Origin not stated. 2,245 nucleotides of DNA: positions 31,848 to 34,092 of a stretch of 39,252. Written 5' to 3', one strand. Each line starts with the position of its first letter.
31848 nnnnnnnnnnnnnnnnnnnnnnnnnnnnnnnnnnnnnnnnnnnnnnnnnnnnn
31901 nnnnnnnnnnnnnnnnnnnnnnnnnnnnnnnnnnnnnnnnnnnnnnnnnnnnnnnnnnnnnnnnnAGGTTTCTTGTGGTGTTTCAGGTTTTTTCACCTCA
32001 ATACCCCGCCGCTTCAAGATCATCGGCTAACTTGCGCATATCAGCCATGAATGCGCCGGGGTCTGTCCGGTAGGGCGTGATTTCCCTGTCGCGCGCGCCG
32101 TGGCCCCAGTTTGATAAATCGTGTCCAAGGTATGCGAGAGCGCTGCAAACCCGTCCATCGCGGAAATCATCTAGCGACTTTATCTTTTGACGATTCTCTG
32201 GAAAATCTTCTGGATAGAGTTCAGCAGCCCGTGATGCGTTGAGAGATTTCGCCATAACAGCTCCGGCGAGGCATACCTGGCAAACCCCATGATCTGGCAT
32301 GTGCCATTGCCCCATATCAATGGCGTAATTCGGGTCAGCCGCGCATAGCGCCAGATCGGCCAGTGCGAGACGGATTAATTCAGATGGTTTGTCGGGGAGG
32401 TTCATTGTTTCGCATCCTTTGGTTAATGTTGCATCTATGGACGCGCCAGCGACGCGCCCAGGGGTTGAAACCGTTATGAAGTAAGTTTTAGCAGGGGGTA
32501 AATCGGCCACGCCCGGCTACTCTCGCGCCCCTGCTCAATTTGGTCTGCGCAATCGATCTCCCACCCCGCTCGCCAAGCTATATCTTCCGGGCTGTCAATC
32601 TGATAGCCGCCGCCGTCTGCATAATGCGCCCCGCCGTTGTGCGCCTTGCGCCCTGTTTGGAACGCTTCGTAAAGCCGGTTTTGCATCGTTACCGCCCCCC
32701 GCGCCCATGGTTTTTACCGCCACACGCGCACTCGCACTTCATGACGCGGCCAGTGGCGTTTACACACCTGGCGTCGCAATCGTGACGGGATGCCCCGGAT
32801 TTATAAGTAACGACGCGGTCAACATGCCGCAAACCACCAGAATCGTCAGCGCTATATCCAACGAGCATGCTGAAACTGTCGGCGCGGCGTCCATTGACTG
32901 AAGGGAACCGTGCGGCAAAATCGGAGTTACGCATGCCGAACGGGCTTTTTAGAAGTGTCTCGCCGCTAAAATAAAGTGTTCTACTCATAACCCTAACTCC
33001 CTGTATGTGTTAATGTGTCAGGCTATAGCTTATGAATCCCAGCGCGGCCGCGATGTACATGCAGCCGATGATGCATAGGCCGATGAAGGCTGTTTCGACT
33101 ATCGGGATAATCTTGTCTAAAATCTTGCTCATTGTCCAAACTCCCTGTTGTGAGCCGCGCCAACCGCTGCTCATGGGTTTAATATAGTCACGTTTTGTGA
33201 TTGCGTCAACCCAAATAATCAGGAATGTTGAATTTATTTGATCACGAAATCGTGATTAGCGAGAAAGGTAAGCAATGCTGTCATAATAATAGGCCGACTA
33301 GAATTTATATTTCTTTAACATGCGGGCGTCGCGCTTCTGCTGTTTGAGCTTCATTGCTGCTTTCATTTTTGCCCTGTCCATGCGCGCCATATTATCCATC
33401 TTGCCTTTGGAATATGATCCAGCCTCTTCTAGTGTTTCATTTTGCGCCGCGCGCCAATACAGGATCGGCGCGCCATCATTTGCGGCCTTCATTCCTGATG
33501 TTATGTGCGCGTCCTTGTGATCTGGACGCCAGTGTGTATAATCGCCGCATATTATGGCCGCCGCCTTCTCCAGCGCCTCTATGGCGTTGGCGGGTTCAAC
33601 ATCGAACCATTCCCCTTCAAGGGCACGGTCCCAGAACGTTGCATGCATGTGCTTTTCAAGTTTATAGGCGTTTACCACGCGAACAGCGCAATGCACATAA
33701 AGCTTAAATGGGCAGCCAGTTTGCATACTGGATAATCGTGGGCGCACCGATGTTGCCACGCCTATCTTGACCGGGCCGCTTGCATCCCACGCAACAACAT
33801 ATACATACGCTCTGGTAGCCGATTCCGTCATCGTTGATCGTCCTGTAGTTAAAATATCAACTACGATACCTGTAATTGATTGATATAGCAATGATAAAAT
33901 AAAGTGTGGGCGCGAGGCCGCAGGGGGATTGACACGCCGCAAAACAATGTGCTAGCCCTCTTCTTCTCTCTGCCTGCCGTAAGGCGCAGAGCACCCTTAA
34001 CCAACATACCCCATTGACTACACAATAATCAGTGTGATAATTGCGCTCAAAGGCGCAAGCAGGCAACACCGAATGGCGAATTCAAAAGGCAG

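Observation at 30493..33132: Early leftward operon of about ten small unknown genes ending in a SLOG (DUF2493) protein: candidate counter-defence island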

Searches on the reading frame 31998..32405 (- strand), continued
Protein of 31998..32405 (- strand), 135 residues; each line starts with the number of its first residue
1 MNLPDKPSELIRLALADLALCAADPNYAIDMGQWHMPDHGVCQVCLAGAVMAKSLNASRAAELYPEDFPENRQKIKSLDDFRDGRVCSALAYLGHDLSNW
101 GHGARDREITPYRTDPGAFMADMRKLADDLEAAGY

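Call 95: search_protein_families(library=pfam, proteins=[L022:2885-3502:+, L022:3585-4226:+, L022:7317-8780:+, L022:4257-4838:+, L018:3002-3679:+, L018:3787-4029:+, L026:3767-4369:+, L026:4400-5452:+, L027:5164-6006:+, L027:2308-2772:+], max_evalue=0.01)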
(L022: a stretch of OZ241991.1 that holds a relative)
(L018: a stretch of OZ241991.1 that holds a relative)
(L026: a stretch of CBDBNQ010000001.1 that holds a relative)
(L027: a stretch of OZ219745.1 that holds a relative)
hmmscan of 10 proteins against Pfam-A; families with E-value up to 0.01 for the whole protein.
L022:2885-3502:+ (205 aa): 1 family
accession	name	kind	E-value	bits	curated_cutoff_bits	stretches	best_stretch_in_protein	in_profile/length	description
PF01724.21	DUF29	-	3.8e-10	40.5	22.5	1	40-180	3-134/138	Domain of unknown function DUF29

L022:3585-4226:+ (213 aa): 1 family
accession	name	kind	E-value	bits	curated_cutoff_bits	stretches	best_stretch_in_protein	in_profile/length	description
PF01724.21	DUF29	-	1.1e-10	42.3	22.5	1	32-184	5-133/138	Domain of unknown function DUF29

L022:7317-8780:+ (487 aa): 2 families
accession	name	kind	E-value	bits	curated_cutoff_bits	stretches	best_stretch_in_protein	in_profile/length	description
PF13701.12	DDE_Tnp_1_4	-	1.2e-146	488.9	34.7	1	32-480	2-431/435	Transposase DDE domain group 1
PF01609.27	DDE_Tnp_1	-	4.2e-19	69.5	23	1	188-418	4-200/200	Transposase DDE domain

L022:4257-4838:+ (193 aa): 0 families

L018:3002-3679:+ (225 aa): 1 family
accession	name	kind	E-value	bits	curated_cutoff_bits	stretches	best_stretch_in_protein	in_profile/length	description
PF01724.21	DUF29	-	7.5e-14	52.6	22.5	1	34-185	1-128/138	Domain of unknown function DUF29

L018:3787-4029:+ (80 aa): 0 families

L026:3767-4369:+ (200 aa): 3 families
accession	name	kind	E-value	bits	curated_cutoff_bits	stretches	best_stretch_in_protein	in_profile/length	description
PF00805.28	Pentapeptide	-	4.9e-25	87.2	20.2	3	134-170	1-37/40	Pentapeptide repeats (8 copies)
PF13576.12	Pentapeptide_3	-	2.2e-08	34.6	27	1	104-134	10-41/48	Pentapeptide repeats (9 copies)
PF13599.13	Pentapeptide_4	-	4.1e-08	33.6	38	1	110-185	2-77/78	Pentapeptide repeat region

L026:4400-5452:+ (350 aa): 4 families
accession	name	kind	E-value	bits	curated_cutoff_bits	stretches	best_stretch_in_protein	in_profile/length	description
PF01555.25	N6_N4_Mtase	-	5e-50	170.9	26.7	1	49-324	1-219/221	DNA methylase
PF02086.21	MethyltransfD12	-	7.1e-05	23.1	22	0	8-63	139-190/253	D12 class N6 adenine-specific DNA methyltransferase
PF03602.21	Cons_hypoth95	-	0.0011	19.1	24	0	30-64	93-129/182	Conserved hypothetical protein 95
PF02475.24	TRM5-TYW2_MTfase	-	0.0046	17.4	28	0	280-325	30-77/164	TRM5/TYW2 methyltransferase domain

L027:5164-6006:+ (280 aa): 0 families

L027:2308-2772:+ (154 aa): 3 families
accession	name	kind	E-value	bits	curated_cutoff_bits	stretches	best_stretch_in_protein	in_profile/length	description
PF01844.29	HNH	-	5.2e-05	23.7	21.4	1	50-83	16-46/47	HNH endonuclease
PF14279.12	HNH_5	-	0.00073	19.9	27.5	1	50-83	15-45/56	HNH endonuclease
PF24042.1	DUF7351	-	0.0058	16.8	31.2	1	25-101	54-124/177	Domain of unknown function (DUF7351)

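Call 97: search_dna_similar(query=window:31998-32405:-, collection=phages, mode=protein, max_rows=12, max_evalue=0.001)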
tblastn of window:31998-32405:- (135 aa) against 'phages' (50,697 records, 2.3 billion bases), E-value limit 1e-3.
No match.

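Call 105: find_related_loci(query=A2, collection=metagenome_contigs, flank=4000)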
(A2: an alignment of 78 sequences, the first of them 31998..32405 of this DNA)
Query A2 (135 aa) in metagenome_contigs; peptide patterns used: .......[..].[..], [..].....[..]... (x = any residue, [..] = any of these).
258 stretches matched a pattern; 156 encode a relative of the query (tblastn E <= 1e-3); the best 80 are kept; 80 distinct loci.
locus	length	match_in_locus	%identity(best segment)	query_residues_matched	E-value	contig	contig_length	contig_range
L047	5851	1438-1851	46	1-134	4e-32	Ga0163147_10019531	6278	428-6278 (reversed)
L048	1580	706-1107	47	2-134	6e-30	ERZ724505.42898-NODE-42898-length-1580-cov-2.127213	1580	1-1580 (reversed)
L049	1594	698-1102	48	2-134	5e-30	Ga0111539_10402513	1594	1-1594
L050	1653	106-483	48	6-134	2e-29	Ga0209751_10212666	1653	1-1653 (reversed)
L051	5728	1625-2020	43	2-134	2e-28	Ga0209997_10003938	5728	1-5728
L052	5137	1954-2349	43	2-134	2e-28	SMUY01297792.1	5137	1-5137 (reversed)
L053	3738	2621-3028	46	2-134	3e-28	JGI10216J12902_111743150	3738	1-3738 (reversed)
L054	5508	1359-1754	43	2-134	2e-28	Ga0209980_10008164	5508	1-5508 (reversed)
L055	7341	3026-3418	44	1-133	2e-27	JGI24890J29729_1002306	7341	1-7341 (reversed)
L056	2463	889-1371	38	2-135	2e-27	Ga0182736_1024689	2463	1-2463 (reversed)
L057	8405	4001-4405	43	1-135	1e-26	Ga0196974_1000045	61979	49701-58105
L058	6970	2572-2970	43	3-135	5e-26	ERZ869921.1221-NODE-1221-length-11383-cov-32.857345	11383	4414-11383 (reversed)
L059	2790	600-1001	41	1-134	8e-26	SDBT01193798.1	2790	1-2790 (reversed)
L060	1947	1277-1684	43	3-134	1e-25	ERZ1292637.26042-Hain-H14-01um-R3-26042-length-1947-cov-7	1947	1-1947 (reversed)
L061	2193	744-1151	43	3-134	1e-25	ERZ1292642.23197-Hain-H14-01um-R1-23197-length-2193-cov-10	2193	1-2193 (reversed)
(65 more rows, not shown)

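Call 106: find_related_loci(query=A2, collection=viral_contigs, flank=4000)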
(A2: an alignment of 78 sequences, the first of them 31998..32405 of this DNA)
Query A2 (135 aa) in viral_contigs; peptide patterns used: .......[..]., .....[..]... (x = any residue, [..] = any of these).
69 stretches matched a pattern; 26 encode a relative of the query (tblastn E <= 1e-3); 26 distinct loci.
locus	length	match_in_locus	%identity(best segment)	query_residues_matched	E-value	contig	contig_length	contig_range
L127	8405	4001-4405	43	1-135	8e-27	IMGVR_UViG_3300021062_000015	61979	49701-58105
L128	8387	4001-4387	45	3-127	2e-26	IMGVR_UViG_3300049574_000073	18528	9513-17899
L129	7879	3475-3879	45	2-134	2e-25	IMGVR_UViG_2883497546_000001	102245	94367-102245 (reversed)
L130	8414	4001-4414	42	2-134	3e-25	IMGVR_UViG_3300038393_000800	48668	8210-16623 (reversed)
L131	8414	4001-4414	43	3-135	1e-24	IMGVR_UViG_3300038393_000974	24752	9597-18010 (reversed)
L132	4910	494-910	39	1-135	9e-23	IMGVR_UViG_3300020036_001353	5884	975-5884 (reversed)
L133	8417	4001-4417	39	1-135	9e-23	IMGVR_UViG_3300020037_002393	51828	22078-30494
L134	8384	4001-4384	42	2-127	2e-21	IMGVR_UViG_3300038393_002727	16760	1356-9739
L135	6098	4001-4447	40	2-134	2e-20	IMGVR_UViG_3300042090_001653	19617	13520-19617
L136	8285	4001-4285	44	4-97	3e-19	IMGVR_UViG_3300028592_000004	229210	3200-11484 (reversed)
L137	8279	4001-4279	47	2-94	4e-19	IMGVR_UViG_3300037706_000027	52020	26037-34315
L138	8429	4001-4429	37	1-135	5e-19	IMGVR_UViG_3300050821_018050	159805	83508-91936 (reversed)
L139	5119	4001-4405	35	1-134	1e-18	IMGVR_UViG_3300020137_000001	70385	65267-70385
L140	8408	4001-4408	35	1-134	5e-17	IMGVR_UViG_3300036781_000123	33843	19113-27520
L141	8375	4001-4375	36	7-132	7e-17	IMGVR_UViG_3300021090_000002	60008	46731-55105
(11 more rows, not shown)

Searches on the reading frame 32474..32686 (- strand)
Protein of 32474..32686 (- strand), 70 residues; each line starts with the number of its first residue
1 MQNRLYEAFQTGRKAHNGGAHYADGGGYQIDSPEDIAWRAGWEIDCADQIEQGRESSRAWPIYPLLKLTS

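Call 6: search_protein_families(library=pfam, proteins=[window:32474-32686:-], max_evalue=0.1)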
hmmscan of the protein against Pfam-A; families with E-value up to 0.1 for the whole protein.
window:32474-32686:- (70 aa): 0 families

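Call 7: search_protein_families(library=phrogs, proteins=[window:32474-32686:-], max_evalue=0.01)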
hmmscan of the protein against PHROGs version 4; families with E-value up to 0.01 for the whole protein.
window:32474-32686:- (70 aa): 0 families

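Call 25: search_protein_families(library=padloc, proteins=[window:32474-32686:-], max_evalue=0.1)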
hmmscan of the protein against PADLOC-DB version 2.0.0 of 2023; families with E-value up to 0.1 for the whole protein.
window:32474-32686:- (70 aa): 0 families

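Call 27: search_protein_families(library=ncbifam, proteins=[window:32474-32686:-], max_evalue=0.1)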
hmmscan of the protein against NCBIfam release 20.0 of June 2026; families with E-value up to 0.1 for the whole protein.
window:32474-32686:- (70 aa): 0 families

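Call 111: search_dna_similar(query=window:32474-32686:-, collection=phages, mode=protein, max_rows=8, max_evalue=0.01)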
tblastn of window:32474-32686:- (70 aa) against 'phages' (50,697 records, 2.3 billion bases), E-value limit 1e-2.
No match.

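Call 114: search_protein_families(library=pfam, proteins=[window:32477-32686:-], max_evalue=10)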
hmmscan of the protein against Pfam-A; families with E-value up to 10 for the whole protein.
seq(70 aa): 0 families

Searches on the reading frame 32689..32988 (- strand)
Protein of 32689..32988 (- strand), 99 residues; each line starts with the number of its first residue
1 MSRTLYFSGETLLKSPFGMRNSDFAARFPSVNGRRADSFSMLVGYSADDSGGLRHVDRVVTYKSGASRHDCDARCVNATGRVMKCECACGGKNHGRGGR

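Call 6: search_protein_families(library=pfam, proteins=[window:32689-32988:-], max_evalue=0.1)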
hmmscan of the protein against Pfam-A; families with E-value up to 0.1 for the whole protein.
window:32689-32988:- (99 aa): 0 families

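Call 7: search_protein_families(library=phrogs, proteins=[window:32689-32988:-], max_evalue=0.01)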
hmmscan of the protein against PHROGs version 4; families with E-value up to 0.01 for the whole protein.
window:32689-32988:- (99 aa): 1 family
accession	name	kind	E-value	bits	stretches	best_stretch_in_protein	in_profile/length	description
phrog_6842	-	unknown function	0.00028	22.2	1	68-96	81-107/110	-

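Call 18: find_encoding_contigs(protein=window:32689-32988:-, flank=10000, max_places=10)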
Protein window:32689-32988:- (99 aa): 7 contigs read that carry it; 4 places shown.
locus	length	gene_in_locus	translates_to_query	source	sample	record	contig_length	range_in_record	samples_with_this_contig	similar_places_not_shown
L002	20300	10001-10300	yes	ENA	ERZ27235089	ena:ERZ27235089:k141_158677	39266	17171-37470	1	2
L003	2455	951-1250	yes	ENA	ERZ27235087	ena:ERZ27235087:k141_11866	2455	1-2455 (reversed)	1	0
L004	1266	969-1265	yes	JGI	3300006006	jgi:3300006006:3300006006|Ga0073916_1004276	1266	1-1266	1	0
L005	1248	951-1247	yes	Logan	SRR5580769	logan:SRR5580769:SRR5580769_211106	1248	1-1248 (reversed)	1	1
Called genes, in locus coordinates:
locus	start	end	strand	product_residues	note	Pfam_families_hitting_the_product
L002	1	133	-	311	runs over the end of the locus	PF17236:SU10_MCP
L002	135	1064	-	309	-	-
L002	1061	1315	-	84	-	-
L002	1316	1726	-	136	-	-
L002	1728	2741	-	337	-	-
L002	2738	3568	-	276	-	PF13385:Laminin_G_3 (weak)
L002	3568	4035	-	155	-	-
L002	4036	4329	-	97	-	-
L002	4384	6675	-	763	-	PF23899:SU10_portal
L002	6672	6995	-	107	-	-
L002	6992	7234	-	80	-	-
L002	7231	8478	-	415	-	PF03237:Terminase_6N (faint)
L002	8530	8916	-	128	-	-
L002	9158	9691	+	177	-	PF10544:T5orf172, PF13455:MUG113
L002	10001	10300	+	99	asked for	-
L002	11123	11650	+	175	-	PF21805:Imm5_like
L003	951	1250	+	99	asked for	-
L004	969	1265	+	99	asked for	?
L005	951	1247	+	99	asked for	?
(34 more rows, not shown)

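Call 25: search_protein_families(library=padloc, proteins=[window:32689-32988:-], max_evalue=0.1)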
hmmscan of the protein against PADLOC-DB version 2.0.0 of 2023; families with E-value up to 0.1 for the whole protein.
window:32689-32988:- (99 aa): 0 families

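Call 27: search_protein_families(library=ncbifam, proteins=[window:32689-32988:-], max_evalue=0.1)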
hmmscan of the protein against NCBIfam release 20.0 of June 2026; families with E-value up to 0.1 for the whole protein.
window:32689-32988:- (99 aa): 0 families

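Call 82: search_protein_representatives(protein=window:32689-32988:-)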
Query: 99 residues. Proteins with E-value up to 0.001 (for the whole library): 207; up to 1e-10: 59; up to 1e-30: 0. The best 150 are listed.
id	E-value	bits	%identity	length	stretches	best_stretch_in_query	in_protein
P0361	1.1e-28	115.5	53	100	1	2-99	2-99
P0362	9.5e-23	96.5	53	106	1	12-97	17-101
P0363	1.3e-21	92.8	48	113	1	2-97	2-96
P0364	5.8e-20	87.6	52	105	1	5-97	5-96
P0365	7.2e-20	87.3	60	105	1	17-96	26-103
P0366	9.8e-20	86.9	50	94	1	3-98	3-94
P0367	2.0e-19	85.9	47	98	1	5-96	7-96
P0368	3.0e-19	85.3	50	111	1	9-97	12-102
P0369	2.1e-18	82.6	49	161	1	13-97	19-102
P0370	4.1e-18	81.6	56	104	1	12-97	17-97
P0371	7.7e-18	80.8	51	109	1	17-98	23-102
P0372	2.5e-17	79.2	49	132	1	12-97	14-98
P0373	3.0e-17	78.9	53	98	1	13-97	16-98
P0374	3.9e-17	78.5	54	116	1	6-98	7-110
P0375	3.9e-17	78.5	51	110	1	13-97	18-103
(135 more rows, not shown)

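Call 99: search_dna_similar(query=window:32689-32988:-, collection=phages, mode=protein, max_rows=12, max_evalue=0.001)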
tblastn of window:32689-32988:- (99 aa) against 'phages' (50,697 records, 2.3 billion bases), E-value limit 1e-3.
No match.

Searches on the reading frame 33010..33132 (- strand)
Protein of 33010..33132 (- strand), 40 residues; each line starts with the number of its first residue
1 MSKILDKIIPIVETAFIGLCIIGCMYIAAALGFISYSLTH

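Call 27: search_protein_families(library=ncbifam, proteins=[window:33010-33132:-], max_evalue=0.1)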
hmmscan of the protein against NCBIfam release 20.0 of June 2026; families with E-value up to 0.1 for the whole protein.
window:33010-33132:- (40 aa): 0 families

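Call 114: search_protein_families(library=pfam, proteins=[window:33013-33132:-], max_evalue=10)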
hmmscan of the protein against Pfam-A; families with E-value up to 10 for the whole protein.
seq(40 aa): 1 family
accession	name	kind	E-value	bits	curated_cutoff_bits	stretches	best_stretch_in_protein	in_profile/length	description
PF12911.12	OppC_N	-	0.12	12.7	23.9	1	14-34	15-36/53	N-terminal TM domain of oligopeptide transport permease C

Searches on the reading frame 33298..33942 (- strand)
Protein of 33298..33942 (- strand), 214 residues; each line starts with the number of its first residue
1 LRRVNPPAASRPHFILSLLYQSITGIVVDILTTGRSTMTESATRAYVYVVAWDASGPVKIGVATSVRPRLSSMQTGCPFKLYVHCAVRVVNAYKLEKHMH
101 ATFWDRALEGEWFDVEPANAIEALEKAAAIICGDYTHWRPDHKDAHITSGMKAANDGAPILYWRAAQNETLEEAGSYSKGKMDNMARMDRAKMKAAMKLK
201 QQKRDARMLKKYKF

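Call 6: search_protein_families(library=pfam, proteins=[window:33298-33942:-], max_evalue=0.1)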
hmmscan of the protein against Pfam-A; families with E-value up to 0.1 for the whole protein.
window:33298-33942:- (214 aa): 2 families
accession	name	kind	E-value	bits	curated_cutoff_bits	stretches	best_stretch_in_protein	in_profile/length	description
PF13455.12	MUG113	-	1.3e-14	55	22.3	1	58-126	1-72/73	Meiotically up-regulated gene 113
PF10544.15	T5orf172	-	8.2e-11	42.8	20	1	46-126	2-99/101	T5orf172 domain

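Call 7: search_protein_families(library=phrogs, proteins=[window:33298-33942:-], max_evalue=0.01)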
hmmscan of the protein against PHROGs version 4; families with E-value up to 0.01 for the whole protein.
window:33298-33942:- (214 aa): 9 families
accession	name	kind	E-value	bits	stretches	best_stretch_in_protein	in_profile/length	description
phrog_8130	-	unknown function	1.1e-19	71.8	1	37-127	173-261/434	-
phrog_5032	-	unknown function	5.4e-13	50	1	33-128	66-161/178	-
phrog_4284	-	unknown function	1.5e-10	42.1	1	37-116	76-154/171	-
phrog_18411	-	DNA, RNA and nucleotide metabolism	3.9e-06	27.6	1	44-128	4-88/236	homing endonuclease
phrog_8430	-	unknown function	2e-05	24.6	1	37-131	287-387/439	-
phrog_681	-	DNA, RNA and nucleotide metabolism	0.00083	19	1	44-135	439-545/576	endonuclease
phrog_16524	-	unknown function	0.0041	17.8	1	41-127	21-113/215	-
phrog_15085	-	unknown function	0.0043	18.4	1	45-125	4-92/103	-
phrog_8604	-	unknown function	0.01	16.5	0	37-117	116-188/200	-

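Call 25: search_protein_families(library=padloc, proteins=[window:33298-33942:-], max_evalue=0.1)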
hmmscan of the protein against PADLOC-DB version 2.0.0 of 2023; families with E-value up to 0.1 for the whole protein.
window:33298-33942:- (214 aa): 2 families
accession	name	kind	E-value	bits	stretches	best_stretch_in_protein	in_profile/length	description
PDLC05041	PDC-S57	-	2.8e-11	41.4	1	43-128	4-94/212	-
PDLC05043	PDC-S57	-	3.1e-05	21.6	1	46-129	6-104/221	-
